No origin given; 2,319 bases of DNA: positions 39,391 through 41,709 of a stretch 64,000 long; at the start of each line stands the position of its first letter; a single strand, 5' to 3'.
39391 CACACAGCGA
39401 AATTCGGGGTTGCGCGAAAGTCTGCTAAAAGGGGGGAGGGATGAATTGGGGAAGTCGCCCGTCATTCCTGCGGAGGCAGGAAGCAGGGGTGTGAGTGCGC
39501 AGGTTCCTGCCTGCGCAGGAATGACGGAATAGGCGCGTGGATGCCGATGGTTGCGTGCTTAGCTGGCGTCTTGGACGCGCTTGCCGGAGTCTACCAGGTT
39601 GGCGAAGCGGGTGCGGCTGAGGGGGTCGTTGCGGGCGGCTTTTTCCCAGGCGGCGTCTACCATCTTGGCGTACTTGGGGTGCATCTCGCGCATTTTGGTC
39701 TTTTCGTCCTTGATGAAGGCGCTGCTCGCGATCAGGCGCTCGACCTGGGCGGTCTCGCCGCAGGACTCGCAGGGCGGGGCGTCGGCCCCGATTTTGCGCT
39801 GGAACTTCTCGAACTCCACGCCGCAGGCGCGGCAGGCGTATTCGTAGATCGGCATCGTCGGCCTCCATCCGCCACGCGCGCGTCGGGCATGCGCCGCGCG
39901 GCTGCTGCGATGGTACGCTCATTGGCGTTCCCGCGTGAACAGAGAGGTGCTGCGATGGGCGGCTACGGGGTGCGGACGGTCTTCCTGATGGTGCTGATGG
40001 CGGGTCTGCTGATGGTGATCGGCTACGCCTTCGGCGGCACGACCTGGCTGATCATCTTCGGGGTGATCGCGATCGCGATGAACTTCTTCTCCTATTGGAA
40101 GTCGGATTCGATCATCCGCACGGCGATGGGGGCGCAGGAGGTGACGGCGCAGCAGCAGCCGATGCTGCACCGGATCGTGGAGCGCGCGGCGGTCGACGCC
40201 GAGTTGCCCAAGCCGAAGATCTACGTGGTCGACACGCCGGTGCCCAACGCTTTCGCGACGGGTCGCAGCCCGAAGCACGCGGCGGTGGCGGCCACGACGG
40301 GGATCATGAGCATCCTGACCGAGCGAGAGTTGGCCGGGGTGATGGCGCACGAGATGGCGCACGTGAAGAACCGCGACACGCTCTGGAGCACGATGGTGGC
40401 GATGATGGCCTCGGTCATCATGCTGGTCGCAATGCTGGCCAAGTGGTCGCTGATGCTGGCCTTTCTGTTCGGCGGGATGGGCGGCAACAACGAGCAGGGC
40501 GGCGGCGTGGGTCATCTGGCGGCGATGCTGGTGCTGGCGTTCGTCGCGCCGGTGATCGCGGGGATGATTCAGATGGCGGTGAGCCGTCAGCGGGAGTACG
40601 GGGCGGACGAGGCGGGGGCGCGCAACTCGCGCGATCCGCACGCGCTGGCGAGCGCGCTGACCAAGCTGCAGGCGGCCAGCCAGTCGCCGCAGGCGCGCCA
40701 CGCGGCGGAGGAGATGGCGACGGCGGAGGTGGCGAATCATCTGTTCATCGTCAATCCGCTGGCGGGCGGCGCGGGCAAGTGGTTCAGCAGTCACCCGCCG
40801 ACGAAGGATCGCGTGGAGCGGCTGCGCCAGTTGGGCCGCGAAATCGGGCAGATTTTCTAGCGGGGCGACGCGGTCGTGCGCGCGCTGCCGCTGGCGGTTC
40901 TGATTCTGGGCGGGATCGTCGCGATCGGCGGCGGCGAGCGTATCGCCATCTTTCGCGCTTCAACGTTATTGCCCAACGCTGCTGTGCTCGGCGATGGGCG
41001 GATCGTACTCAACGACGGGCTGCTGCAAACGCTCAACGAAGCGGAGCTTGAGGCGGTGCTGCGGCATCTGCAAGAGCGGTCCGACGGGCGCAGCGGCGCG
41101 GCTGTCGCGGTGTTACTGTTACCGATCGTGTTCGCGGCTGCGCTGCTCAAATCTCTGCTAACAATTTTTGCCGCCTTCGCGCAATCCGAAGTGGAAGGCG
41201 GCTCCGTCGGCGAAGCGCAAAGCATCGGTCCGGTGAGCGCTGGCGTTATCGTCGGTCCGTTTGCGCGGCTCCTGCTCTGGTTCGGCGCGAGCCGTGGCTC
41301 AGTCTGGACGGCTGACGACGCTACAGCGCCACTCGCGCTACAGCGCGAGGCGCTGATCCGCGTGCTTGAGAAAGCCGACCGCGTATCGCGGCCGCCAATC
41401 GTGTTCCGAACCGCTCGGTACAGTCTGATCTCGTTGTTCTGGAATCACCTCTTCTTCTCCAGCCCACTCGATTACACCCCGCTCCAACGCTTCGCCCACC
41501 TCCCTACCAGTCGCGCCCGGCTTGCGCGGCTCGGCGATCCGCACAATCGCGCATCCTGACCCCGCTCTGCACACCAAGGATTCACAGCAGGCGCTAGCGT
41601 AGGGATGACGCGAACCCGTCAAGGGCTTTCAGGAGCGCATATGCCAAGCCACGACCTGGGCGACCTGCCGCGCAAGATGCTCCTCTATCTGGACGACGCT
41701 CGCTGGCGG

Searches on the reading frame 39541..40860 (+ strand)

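Call 56: search_protein_families(library=pfam, proteins=[window:39541-40860:+], max_evalue=0.001)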
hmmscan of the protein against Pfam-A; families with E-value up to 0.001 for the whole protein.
window:39541-40860:+ (439 aa): 2 families
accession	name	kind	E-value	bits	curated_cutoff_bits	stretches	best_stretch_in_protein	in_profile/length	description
PF01435.24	Peptidase_M48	-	6.1e-38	130.9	20.3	1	204-430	2-184/186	Peptidase family M48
PF05569.17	Peptidase_M56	-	0.00063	19.4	31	0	247-290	176-219/296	BlaR1 peptidase M56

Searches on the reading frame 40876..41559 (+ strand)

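Call 56: search_protein_families(library=pfam, proteins=[window:40876-41559:+], max_evalue=0.001)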
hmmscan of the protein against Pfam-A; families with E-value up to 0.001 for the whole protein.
window:40876-41559:+ (227 aa): 1 family
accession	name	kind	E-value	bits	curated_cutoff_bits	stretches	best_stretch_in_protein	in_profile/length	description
PF01435.24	Peptidase_M48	-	3.2e-05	24.3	20.3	1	33-167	36-164/186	Peptidase family M48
